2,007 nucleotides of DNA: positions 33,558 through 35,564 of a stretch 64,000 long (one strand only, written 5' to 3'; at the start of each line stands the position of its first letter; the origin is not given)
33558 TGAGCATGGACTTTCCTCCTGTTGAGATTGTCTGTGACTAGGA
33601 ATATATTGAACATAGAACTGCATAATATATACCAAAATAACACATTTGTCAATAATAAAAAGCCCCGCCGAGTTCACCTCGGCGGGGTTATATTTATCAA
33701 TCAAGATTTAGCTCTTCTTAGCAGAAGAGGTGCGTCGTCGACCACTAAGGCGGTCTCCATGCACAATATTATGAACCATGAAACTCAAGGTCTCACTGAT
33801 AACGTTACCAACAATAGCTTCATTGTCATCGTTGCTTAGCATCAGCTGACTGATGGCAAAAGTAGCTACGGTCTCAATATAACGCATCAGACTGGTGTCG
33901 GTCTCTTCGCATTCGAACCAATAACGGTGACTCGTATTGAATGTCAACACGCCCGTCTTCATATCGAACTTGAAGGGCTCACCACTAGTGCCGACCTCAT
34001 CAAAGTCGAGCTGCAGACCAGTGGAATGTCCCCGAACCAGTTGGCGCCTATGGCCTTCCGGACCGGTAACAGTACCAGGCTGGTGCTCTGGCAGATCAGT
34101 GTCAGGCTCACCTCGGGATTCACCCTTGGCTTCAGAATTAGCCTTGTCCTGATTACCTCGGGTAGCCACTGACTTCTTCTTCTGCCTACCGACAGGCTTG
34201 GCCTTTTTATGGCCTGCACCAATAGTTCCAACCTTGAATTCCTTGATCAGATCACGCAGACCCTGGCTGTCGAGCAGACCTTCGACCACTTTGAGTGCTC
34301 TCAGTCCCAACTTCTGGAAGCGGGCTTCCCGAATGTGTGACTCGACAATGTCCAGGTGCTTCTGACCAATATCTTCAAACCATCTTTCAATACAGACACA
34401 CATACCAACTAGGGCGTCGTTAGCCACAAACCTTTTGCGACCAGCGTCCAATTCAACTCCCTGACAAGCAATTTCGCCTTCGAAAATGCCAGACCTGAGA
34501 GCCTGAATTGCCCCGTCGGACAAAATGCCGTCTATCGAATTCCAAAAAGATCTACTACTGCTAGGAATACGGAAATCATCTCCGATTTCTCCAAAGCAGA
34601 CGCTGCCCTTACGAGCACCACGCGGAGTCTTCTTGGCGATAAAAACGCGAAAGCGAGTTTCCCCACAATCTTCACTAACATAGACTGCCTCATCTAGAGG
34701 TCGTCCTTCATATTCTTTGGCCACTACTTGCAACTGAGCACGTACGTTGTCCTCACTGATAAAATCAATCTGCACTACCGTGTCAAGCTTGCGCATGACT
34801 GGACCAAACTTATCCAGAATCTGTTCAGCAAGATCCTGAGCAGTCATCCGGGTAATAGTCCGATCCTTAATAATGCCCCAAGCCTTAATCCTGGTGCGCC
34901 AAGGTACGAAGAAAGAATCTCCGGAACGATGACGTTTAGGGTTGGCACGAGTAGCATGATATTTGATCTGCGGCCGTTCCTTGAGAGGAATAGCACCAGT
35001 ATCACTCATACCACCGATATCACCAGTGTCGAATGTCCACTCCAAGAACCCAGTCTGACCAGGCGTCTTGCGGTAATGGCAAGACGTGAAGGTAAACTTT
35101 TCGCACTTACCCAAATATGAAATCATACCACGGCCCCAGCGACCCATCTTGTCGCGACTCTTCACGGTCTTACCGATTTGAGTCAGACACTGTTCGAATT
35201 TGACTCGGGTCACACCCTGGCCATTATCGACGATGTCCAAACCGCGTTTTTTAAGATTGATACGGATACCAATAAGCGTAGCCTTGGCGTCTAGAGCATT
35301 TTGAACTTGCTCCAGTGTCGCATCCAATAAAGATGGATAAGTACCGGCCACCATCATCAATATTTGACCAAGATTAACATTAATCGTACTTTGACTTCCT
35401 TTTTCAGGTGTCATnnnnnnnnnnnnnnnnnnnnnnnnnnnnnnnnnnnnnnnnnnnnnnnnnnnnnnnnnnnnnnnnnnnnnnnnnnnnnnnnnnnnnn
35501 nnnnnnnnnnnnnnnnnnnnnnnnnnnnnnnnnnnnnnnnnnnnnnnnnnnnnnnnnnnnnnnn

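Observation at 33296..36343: GC-rich three-gene minus-strand module built around a GHKL (MORC-like) ATPase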

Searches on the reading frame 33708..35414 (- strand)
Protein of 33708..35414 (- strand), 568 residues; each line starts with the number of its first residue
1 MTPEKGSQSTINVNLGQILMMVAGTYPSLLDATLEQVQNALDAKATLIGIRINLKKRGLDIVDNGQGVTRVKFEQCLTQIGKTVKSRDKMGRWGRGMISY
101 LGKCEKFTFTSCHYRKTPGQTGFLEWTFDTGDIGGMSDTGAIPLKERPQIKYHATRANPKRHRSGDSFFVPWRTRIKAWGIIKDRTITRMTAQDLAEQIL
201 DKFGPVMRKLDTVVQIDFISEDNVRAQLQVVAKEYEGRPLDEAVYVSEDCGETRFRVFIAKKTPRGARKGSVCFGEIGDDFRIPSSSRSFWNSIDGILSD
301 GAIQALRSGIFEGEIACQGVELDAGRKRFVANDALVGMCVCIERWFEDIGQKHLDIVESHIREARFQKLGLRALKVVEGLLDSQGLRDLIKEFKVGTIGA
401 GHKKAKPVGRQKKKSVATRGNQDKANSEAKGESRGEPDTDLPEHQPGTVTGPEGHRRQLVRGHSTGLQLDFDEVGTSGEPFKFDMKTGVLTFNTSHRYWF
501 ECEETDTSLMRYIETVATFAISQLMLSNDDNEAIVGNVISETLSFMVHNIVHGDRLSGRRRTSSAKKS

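Call 3: search_protein_families(library=pfam, proteins=[window:33708-35414:-], max_evalue=1)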
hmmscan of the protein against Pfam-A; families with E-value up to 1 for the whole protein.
window:33708-35414:- (568 aa): 1 family
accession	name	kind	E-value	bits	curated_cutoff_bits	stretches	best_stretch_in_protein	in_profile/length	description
PF13589.12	HATPase_c_3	-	3e-11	43.9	25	1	31-116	5-97/137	Histidine kinase-, DNA gyrase B-, and HSP90-like ATPase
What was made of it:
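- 33708..35414 (-): Gene B, 568 aa. Domains: GHKL ATPase (about 1-205; 35414..34800), S5-fold transducer (about 206-332; 34799..34419), long helix (333-383; 34418..34266), small beta unit plus disordered basic linker (384-445; 34265..34080), and an uncharacterised alpha/beta C-terminal domain (446-557; 34079..33744). Its start overlaps the stop of A (ATGA). Pfam HATPase_c_3 E 3e-11 (call 3).
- On GHKL (Bergerat-fold) ATPase superfamily: Pfam HATPase_c_3 scores 43.9 bits against a cutoff of 25 (call 3).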

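Call 4: search_protein_families(library=padloc, proteins=[window:33708-35414:-], max_evalue=1)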
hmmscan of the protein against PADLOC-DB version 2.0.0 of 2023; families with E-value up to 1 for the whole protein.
window:33708-35414:- (568 aa): 2 families
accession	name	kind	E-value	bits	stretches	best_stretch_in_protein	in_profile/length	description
PDLC03485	REase_II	-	0.00094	15.7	1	15-113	12-116/611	Type II restriction enzyme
PDLC03968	TmtA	-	0.023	10.3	1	35-97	81-144/1486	-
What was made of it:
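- On paraMORC1-5 (specific families): The nearest PADLOC model, REase_II, matches only residues 15-113 at E 9e-4 (call 4).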

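Call 5: search_protein_families(library=ncbifam, proteins=[window:33708-35414:-], max_evalue=1)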
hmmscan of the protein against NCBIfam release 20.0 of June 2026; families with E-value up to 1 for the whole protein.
window:33708-35414:- (568 aa): 10 families
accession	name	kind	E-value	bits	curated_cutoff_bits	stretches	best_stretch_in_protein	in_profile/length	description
NF047352.1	P_loop_sacsin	domain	4.4e-08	33.5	50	1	34-109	5-79/80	sacsin N-terminal ATP-binding-like domain-containing protein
NF000951.0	PRK00095.2-1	equivalog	2e-05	23.5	391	1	26-79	22-75/559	DNA mismatch repair endonuclease MutL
TIGR00585.2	mutl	equivalog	6.2e-05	22.1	180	1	35-77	27-70/555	DNA mismatch repair endonuclease MutL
NF050001.1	restrict_BbrUII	equivalog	0.0019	16.8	550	1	35-81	27-72/659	BbrUII/HgiDII family restriction enzyme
NF001605.0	PRK00398.1-2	equivalog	0.017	14.9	63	1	237-264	8-34/43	DNA-directed RNA polymerase subunit P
NF000950.0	PRK00095.1-3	equivalog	0.061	11.7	756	1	35-76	30-72/641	DNA mismatch repair endonuclease MutL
NF000953.0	PRK00095.2-4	equivalog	0.065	12.1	693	1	34-76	28-71/611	DNA mismatch repair endonuclease MutL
NF000952.0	PRK00095.2-2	subfamily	0.11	10.9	840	1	35-76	29-71/623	DNA mismatch repair endonuclease MutL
NF007007.0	PRK09470.1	equivalog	0.15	10.9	486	1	21-89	348-418/463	envelope stress sensor histidine kinase CpxA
NF010683.0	PRK14083.1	equivalog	0.21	10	455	1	48-92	56-101/604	HSP90 family protein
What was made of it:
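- On MutL: NF000951 scores 23.5 bits against 391 and TIGR00585 scores 22.1 against 180 (call 5).
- Closest known: MutL. Different: NCBIfam MutL models score 22-23 bits against cutoffs of 180-391 (call 5).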

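Call 6: search_protein_families(library=phrogs, proteins=[window:33708-35414:-], max_evalue=1)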
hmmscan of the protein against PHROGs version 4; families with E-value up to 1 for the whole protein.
window:33708-35414:- (568 aa): 2 families
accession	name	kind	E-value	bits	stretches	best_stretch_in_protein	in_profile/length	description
phrog_6203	-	unknown function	2.1e-06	27.6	1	11-111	8-117/644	-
phrog_6077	-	unknown function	0.19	11.8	1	29-98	18-82/366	-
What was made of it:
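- Tried and rejected: Known families for A, B and C. Pfam, NCBIfam, PHROGs and PADLOC returned only HATPase_c_3 for B (calls 3-6).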

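Call 14: find_homologous_proteins(query=window:33708-35414:-)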
Query window:33708-35414:- (568 aa): 71 proteins with E <= 0.001 among 7363 candidates.
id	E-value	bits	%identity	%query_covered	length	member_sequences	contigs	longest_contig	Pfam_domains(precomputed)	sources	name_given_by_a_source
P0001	0.0e+0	1257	100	97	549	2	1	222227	PF13589.13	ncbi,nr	ncbi:hypothetical protein HOB10_01010 [Candidatus Parcubacteria bacterium]|nr:hypothetical protein [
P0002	0.0e+0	1152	87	100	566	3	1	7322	PF13589.13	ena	-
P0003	5.7e-154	532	46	97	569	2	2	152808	PF13589.13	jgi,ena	jgi:hypothetical protein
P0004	2.7e-149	516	44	97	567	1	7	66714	PF13589.13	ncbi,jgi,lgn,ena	-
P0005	6.4e-145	502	43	97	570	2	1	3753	PF13589.13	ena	-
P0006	4.0e-143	496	44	98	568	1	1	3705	PF02518.32,PF13589.13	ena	-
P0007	7.1e-142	492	43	97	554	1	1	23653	PF13589.13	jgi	jgi:hypothetical protein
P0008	1.5e-139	484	43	97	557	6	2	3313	PF02518.32,PF13589.13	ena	-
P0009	3.0e-130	453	42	97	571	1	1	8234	PF13589.13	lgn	-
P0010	8.5e-121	422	40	96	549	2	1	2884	PF13589.13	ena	-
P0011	9.2e-121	422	39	99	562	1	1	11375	PF13589.13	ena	-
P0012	3.9e-115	403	37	99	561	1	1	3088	PF02518.32,PF13589.13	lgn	-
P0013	8.0e-115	402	41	89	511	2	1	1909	-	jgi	jgi:hypothetical protein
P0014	2.2e-107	378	40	93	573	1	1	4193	PF13589.13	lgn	-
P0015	3.8e-107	377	38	99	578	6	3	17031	PF02518.32,PF13589.13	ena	-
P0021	3.1e-102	361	34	99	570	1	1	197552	PF13589.13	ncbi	ncbi:ATP-binding protein [Patescibacteria group bacterium]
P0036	8.6e-96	340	38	92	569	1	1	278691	PF13589.13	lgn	-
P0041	4.1e-93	331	36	92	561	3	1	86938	PF13589.13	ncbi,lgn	-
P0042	1.0e-92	329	37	91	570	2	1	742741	PF02518.32,PF13589.13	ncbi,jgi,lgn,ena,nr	ncbi:MAG TPA: ATP-binding protein [Candidatus Paceibacterota bacterium]|nr:ATP-binding protein [Cand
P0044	5.4e-91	324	36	98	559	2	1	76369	PF13589.13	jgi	-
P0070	6.6e-57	211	31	91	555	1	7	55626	PF13589.13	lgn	-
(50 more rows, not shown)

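Call 16: find_encoding_contigs(protein=P0003, flank=6000, max_places=2)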
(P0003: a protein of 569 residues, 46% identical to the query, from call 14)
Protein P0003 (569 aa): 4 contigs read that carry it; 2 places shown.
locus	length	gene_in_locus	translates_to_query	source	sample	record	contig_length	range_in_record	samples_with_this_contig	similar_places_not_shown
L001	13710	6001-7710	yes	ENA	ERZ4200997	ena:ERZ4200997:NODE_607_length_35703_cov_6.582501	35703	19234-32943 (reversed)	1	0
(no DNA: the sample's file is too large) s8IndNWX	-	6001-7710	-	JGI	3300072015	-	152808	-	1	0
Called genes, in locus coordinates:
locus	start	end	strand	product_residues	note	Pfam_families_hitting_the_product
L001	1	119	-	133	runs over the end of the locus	-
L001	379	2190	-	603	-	PF03485:Arg_tRNA_synt_N, PF00750:tRNA-synt_1d, PF05746:DALR_1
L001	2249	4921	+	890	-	PF00690:Cation_ATPase_N, PF08282:Hydrolase_3 (faint), PF00122:E1-E2_ATPase, PF00702:Hydrolase, PF13246:Cation_ATPase, PF12710:HAD (weak), PF00689:Cation_ATPase_C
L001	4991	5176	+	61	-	-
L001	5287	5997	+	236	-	-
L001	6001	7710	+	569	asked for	PF13589:HATPase_c_3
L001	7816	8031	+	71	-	-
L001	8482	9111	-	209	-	-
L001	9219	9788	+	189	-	PF13248:Zn_ribbon_3 (weak), PF12773:DZR (faint)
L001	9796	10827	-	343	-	PF00078:RVT_1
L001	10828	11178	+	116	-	PF05635:23S_rRNA_IVP (weak), PF22296:bAvd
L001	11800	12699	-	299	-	-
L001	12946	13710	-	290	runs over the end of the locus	-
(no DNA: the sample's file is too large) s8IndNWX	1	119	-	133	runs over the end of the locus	-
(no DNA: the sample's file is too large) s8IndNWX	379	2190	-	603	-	PF03485:Arg_tRNA_synt_N, PF00750:tRNA-synt_1d, PF05746:DALR_1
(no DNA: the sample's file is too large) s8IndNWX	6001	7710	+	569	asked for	PF13589:HATPase_c_3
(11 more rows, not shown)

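Call 17: find_encoding_contigs(protein=P0021, flank=6000, max_places=2)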
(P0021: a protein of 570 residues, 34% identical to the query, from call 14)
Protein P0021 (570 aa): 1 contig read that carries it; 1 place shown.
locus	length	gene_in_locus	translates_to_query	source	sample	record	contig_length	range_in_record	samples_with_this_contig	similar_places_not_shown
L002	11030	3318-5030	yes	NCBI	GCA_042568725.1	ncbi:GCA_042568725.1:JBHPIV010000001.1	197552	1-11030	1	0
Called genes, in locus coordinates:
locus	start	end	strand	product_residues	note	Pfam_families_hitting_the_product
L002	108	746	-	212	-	PF01978:TrmB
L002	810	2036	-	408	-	PF00078:RVT_1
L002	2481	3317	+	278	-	-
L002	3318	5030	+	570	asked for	PF13589:HATPase_c_3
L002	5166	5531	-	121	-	PF01541:GIY-YIG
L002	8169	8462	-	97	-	-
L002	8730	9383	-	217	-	PF01746:tRNA_m1G_MT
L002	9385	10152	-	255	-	-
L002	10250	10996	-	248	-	-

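Call 18: find_encoding_contigs(protein=P0042, flank=6000, max_places=2)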
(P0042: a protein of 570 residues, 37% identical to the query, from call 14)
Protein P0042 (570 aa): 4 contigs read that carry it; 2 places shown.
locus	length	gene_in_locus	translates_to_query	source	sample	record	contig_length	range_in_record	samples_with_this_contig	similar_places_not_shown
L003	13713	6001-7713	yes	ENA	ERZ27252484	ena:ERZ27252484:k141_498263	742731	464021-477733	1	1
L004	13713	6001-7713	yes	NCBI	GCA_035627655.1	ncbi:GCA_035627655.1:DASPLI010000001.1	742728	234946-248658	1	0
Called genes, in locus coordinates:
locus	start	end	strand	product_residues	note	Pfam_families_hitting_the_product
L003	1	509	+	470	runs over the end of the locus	PF08529:NusA_N, PF00575:S1, PF13184:KH_NusA_1st, PF26594:KH_NusA_2nd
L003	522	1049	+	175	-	PF00719:Pyrophosphatase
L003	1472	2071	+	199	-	PF00574:CLP_protease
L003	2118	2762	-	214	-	PF07750:GcrA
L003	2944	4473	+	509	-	PF12072:RNase_Y_N, PF00013:KH_1, PF01966:HD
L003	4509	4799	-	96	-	-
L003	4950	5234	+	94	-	-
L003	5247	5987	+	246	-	-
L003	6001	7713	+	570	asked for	PF02518:HATPase_c (weak), PF13589:HATPase_c_3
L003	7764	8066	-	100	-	PF01381:HTH_3 (weak)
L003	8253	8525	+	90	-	PF00216:Bac_DNA_binding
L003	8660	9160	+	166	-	-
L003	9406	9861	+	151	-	-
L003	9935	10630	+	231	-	-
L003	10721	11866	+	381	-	-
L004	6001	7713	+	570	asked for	PF02518:HATPase_c (weak), PF13589:HATPase_c_3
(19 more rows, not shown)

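Call 21: find_encoding_contigs(protein=P0036, flank=6000, max_places=1)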
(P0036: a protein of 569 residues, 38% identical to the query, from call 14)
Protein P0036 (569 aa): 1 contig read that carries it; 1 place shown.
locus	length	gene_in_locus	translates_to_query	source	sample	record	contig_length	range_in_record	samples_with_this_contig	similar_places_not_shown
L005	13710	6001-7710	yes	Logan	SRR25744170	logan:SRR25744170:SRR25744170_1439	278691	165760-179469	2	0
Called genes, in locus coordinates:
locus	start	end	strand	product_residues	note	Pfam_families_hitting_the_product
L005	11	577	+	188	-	-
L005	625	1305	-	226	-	PF00730:HhH-GPD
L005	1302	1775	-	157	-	PF08534:Redoxin, PF00578:AhpC-TSA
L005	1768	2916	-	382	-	PF26514:DUF8173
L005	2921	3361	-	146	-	PF07884:VKOR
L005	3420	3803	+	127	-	PF01641:SelR, PF03226:Yippee-Mis18 (weak)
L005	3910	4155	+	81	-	-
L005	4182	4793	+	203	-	-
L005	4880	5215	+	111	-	-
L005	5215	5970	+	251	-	-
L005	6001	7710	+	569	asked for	PF13589:HATPase_c_3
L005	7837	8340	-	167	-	-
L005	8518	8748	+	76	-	-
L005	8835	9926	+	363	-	PF01594:AI-2E_transport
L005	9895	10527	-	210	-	PF01569:PAP2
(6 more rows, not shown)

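Call 22: find_encoding_contigs(protein=P0004, flank=6000, max_places=2)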
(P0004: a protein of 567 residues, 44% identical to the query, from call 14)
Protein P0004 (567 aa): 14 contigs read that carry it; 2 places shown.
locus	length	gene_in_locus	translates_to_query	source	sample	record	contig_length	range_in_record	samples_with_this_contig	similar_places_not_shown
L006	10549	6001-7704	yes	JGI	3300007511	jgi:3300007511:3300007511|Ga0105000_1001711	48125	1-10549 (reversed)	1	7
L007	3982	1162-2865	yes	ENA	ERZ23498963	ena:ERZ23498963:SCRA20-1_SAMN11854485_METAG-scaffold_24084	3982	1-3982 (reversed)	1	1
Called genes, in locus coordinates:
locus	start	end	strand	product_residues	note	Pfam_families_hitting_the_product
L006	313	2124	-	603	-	PF03485:Arg_tRNA_synt_N, PF00750:tRNA-synt_1d, PF05746:DALR_1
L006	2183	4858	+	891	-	PF00690:Cation_ATPase_N, PF00122:E1-E2_ATPase, PF00702:Hydrolase, PF13246:Cation_ATPase, PF08282:Hydrolase_3 (faint), PF12710:HAD (faint), PF00689:Cation_ATPase_C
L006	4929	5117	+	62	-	-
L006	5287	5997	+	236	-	-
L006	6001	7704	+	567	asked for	PF13589:HATPase_c_3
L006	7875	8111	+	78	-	-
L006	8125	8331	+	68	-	-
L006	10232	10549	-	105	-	?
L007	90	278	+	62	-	-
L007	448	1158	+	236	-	-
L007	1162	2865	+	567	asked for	PF13589:HATPase_c_3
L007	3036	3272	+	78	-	-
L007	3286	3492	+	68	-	-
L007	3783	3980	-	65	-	?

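Call 26: find_encoding_contigs(protein=P0041, flank=6000, max_places=1)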
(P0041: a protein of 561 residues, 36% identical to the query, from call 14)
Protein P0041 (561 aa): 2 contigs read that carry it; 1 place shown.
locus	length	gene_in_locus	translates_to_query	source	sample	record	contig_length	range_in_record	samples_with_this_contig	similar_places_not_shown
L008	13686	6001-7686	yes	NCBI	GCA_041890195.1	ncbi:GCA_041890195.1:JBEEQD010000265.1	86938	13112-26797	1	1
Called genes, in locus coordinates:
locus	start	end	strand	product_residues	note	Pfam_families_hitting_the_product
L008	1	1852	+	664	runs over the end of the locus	PF13629:T2SS-T3SS_pil_N (faint), PF01471:PG_binding_1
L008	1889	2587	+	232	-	PF22243:DUF5018-rel (faint), PF16410:DUF5018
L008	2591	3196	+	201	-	PF00085:Thioredoxin, PF13899:Thioredoxin_7 (weak), PF13098:Thioredoxin_2, PF13905:Thioredoxin_8 (faint), PF02943:FeThRed_B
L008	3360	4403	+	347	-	PF02618:YceG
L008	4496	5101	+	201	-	-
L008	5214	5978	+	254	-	-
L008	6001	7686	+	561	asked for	PF13589:HATPase_c_3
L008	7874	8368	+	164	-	-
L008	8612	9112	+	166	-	PF00466:Ribosomal_L10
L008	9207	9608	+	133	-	PF16320:Ribosomal_L12_N, PF00542:Ribosomal_L12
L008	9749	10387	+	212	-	-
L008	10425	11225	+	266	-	-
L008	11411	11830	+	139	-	-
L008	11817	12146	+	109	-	-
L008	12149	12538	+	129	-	-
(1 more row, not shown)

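Call 27: find_encoding_contigs(protein=P0044, flank=6000, max_places=1)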
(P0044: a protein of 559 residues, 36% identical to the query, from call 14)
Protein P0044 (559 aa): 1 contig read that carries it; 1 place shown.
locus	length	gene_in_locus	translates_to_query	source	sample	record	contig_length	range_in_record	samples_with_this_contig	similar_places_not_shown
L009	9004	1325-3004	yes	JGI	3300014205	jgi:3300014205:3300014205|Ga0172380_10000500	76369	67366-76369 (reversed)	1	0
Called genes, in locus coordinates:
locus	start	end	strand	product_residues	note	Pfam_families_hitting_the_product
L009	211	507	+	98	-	-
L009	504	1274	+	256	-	-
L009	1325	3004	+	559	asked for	PF13589:HATPase_c_3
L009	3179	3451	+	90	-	PF00216:Bac_DNA_binding, PF18291:HU-HIG (weak)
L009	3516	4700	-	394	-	-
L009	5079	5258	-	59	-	-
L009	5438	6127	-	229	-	-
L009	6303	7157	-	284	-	-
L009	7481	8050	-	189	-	PF01936:NYN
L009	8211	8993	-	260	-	PF01978:TrmB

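Call 28: find_encoding_contigs(protein=P0070, flank=6000, max_places=1)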
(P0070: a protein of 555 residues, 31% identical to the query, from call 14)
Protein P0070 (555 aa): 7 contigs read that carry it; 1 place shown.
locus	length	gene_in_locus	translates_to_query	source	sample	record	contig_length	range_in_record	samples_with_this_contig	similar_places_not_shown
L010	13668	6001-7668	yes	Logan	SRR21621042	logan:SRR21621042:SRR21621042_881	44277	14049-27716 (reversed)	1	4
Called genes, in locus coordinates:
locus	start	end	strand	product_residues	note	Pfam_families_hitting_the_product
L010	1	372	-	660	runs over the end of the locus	PF13522:GATase_6, PF13537:GATase_7, PF00733:Asn_synthase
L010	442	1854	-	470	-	PF01551:Peptidase_M23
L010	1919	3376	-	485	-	PF00749:tRNA-synt_1c, PF19269:Anticodon_2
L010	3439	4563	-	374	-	PF03033:Glyco_transf_28, PF04101:Glyco_tran_28_C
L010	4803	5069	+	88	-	-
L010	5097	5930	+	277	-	-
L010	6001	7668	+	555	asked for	PF13589:HATPase_c_3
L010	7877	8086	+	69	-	-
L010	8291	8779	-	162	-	PF18812:PBECR3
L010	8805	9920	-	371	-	PF01098:FTSW_RODA_SPOVE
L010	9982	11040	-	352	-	PF00953:Glycos_transf_4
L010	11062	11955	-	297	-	PF13354:Beta-lactamase2, PF00768:Peptidase_S11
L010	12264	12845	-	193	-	PF04079:SMC_ScpB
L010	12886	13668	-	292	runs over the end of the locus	PF02616:SMC_ScpA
